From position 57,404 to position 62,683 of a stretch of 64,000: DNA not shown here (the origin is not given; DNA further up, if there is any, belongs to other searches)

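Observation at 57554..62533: Unrecognised architecture: six tandem lamin-tail domains on a single-chain double-HKD PLD fold, tethered by a C-terminal TM helix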

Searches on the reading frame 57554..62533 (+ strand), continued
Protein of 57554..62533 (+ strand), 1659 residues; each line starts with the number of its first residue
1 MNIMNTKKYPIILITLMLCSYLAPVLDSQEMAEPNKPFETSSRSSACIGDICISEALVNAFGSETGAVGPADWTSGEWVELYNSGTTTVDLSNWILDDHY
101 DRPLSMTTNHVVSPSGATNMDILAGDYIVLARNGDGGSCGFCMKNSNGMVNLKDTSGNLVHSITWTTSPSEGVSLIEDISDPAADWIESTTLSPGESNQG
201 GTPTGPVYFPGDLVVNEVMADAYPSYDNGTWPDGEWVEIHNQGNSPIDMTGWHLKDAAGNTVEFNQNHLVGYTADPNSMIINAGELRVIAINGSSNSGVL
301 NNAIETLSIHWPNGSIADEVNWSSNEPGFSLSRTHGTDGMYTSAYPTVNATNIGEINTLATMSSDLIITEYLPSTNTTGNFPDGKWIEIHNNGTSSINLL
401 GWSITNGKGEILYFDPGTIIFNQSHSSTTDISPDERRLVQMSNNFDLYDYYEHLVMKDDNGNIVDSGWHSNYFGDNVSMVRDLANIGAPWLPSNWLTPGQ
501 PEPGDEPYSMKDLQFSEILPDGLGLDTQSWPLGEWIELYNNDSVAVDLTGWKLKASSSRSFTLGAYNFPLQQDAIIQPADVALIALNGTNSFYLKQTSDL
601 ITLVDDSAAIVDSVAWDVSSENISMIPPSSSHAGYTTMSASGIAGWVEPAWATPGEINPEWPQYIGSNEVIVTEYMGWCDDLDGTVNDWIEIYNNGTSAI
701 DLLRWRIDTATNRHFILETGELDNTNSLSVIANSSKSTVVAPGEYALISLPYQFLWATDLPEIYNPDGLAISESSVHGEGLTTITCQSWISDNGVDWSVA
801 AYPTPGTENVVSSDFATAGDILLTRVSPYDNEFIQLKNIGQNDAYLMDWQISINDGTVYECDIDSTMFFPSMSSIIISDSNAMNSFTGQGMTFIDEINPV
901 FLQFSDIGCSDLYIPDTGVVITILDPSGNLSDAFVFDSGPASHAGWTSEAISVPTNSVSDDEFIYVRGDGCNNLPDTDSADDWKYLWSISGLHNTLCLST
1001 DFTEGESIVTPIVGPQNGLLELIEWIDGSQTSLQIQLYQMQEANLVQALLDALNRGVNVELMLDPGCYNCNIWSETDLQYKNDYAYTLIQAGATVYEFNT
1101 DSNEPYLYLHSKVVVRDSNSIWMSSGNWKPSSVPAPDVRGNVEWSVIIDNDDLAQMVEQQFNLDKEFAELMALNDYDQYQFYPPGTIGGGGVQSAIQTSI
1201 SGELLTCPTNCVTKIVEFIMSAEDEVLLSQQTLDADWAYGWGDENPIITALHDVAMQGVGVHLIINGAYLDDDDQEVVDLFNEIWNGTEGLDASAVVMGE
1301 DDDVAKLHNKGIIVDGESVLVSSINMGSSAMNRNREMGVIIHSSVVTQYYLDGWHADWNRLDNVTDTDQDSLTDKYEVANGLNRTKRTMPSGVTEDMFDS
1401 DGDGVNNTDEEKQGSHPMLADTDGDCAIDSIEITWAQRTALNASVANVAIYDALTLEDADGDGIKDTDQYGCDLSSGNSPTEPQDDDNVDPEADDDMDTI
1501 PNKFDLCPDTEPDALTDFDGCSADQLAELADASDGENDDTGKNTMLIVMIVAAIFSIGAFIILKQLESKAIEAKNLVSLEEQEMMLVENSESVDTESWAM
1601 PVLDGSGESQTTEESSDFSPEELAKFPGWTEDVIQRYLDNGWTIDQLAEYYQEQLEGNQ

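Call 26: find_related_loci(query=window:57554-62533:+, collection=genome_contigs, flank=8000)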
Query window:57554-62533:+ (1659 aa) in genome_contigs; peptide patterns used: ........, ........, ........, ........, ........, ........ (x = any residue, [..] = any of these).
46 stretches matched a pattern; 11 encode a relative of the query (tblastn E <= 1e-3); 11 distinct loci.
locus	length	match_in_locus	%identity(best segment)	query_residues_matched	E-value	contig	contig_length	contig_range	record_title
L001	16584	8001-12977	91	1-1659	0e+0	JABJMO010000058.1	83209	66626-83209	MAG: Methanobacteriota archaeon isolate SI075_bin14 k141_846415, whole genome shotgun sequence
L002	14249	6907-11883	91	1-1659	0e+0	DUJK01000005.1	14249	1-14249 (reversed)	MAG TPA_asm: Candidatus Poseidoniaceae archaeon isolate UBA8734 contig_4300, whole genome shotgun sequence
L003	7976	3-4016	96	54-1659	0e+0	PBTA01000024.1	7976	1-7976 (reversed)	MAG: Methanobacteriota archaeon isolate NP73 7014, whole genome shotgun sequence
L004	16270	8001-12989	70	4-1659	0e+0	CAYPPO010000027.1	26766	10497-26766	MAG TPA_asm: uncultured Candidatus Poseidoniales archaeon isolate binchicken_co76_63 genome assembly, contig: NODE_2064_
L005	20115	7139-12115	92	1-1659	0e+0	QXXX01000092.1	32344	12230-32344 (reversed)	MAG: Candidatus Poseidoniales archaeon isolate NorthSea_HE361-13_A07 BWM10_Refined_7_92, whole genome shotgun sequence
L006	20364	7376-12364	71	4-1659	0e+0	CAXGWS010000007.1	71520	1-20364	MAG TPA_asm: uncultured Candidatus Poseidoniales archaeon isolate ERR594347_concoct_43 genome assembly, contig: ERZ11848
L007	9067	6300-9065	90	1-922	0e+0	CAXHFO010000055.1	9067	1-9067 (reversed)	MAG TPA_asm: uncultured Candidatus Poseidoniales archaeon isolate SRR12479975_concoct_5 genome assembly, contig: ERZ4874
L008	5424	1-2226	92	918-1659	0e+0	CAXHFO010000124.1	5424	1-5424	MAG TPA_asm: uncultured Candidatus Poseidoniales archaeon isolate SRR12479975_concoct_5 genome assembly, contig: ERZ4874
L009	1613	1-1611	90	49-851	0e+0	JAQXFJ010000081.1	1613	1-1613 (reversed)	MAG: Candidatus Poseidoniaceae archaeon isolate cluster3-bin.58 k119_12421, whole genome shotgun sequence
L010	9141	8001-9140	96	1-676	0e+0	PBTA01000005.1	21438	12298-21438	MAG: Methanobacteriota archaeon isolate NP73 945, whole genome shotgun sequence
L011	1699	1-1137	96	1281-1659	0e+0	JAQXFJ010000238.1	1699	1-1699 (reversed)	MAG: Candidatus Poseidoniaceae archaeon isolate cluster3-bin.58 k119_823790, whole genome shotgun sequence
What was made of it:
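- Checked: The archaeal origin is confirmed: Candidatus Poseidoniaceae/Poseidoniales MAG contigs match at 90-96% identity (call 26).
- Tried and rejected: The single genome_contigs scan was spent on the single protein, so it returned only close relatives (call 26).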

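Call 27: find_encoding_contigs(protein=P0048, flank=8000, max_places=2)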
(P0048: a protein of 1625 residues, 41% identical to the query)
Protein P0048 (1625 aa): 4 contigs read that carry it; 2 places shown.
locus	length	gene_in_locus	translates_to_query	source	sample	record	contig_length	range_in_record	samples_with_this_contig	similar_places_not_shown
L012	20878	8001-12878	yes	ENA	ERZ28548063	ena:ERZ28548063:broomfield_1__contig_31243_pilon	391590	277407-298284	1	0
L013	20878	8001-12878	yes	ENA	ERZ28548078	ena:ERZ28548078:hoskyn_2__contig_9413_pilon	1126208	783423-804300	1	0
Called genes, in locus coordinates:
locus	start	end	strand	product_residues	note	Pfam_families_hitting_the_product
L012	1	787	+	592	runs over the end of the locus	PF07705:CARDB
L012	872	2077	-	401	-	-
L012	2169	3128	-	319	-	-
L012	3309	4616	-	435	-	PF01966:HD, PF19276:HD_assoc_2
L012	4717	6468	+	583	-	-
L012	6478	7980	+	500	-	PF01970:TctA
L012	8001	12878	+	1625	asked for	PF00932:LTD, PF13091:PLDc_2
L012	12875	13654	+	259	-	PF12811:BaxI_1, PF01027:Bax1-I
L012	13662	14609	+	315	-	PF14226:DIOX_N, PF03171:2OG-FeII_Oxy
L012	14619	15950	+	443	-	PF00591:Glycos_transf_3, PF07831:PYNP_C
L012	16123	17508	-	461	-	-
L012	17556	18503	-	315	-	PF02540:NAD_synthase (weak), PF06508:QueC (faint), PF00958:GMP_synt_C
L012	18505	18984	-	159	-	PF00731:AIRC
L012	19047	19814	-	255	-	-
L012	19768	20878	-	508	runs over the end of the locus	PF02347:GDC-P (weak), PF21478:GcvP2_C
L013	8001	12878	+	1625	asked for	PF00932:LTD, PF13091:PLDc_2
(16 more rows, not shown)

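Call 28: find_encoding_contigs(protein=P0117, flank=8000, max_places=2)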
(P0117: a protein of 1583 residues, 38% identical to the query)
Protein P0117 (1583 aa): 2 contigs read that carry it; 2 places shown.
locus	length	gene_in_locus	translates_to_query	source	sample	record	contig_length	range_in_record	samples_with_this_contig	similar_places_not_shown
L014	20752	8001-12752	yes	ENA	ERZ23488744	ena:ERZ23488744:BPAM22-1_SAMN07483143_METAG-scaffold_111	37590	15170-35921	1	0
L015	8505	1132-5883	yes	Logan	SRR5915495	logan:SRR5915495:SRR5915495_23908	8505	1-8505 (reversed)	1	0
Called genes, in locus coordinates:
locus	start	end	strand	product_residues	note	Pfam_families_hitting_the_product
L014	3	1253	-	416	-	-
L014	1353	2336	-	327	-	-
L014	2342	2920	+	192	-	PF09055:Sod_Ni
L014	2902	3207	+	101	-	PF00717:Peptidase_S24 (weak), PF10502:Peptidase_S26 (weak)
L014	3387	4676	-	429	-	PF01966:HD, PF19276:HD_assoc_2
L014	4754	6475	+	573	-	-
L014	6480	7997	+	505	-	PF01970:TctA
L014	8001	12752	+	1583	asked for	PF00932:LTD, PF13091:PLDc_2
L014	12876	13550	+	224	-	PF01027:Bax1-I, PF12811:BaxI_1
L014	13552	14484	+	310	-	PF14226:DIOX_N, PF03171:2OG-FeII_Oxy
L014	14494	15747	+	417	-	PF02885:Glycos_trans_3N, PF00591:Glycos_transf_3, PF07831:PYNP_C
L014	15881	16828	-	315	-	PF02540:NAD_synthase (faint), PF03054:tRNA_Me_trans (faint), PF00958:GMP_synt_C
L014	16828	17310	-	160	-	PF00731:AIRC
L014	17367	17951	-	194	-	-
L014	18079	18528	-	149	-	-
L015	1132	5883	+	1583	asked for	PF00932:LTD, PF13091:PLDc_2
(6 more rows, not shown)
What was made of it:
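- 62484..63329 (+): Downstream gene: BaxI_1 family 7-TM protein. The true start is probably the ATG at about 62580. Conserved position (calls 27, 28).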

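Call 80: search_protein_families(library=ncbifam, proteins=[L012:14619-15950:+], max_evalue=0.001)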
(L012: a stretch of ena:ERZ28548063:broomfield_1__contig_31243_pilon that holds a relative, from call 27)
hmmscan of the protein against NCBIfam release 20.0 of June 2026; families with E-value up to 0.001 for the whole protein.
L012:14619-15950:+ (443 aa): 9 families
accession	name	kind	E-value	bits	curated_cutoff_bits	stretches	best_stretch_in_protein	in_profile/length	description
NF004490.0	PRK05820.1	equivalog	6e-132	440.4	269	1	7-437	9-438/439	thymidine phosphorylase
TIGR02644.1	Y_phosphoryl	subfamily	1.4e-126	422.7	409.05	1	12-409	10-403/417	pyrimidine-nucleoside phosphorylase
TIGR02643.1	T_phosphoryl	equivalog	5.3e-111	371.6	570.7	1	18-430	18-431/437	thymidine phosphorylase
NF004747.0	PRK06078.1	equivalog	1.9e-103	346.4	559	1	11-436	11-431/434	pyrimidine-nucleoside phosphorylase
NF003338.0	PRK04350.1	subfamily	1.3e-66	225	434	1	17-406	106-476/502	thymidine phosphorylase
TIGR02645.1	ARCH_P_rylase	hypoth_equivalog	9.9e-59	199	434.6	1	18-406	101-473/493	putative thymidine phosphorylase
TIGR03327.1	AMP_phos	equivalog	2.8e-58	197.7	535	1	18-406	102-474/500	AMP phosphorylase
TIGR01245.1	trpD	equivalog_domain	1.4e-09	37.7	199.05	1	18-148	12-144/330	anthranilate phosphoribosyltransferase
NF011201.0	PRK14607.1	equivalog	2.2e-07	29.9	670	0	18-148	210-341/534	bifunctional anthranilate synthase component II/anthranilate phosphoribosyltransferase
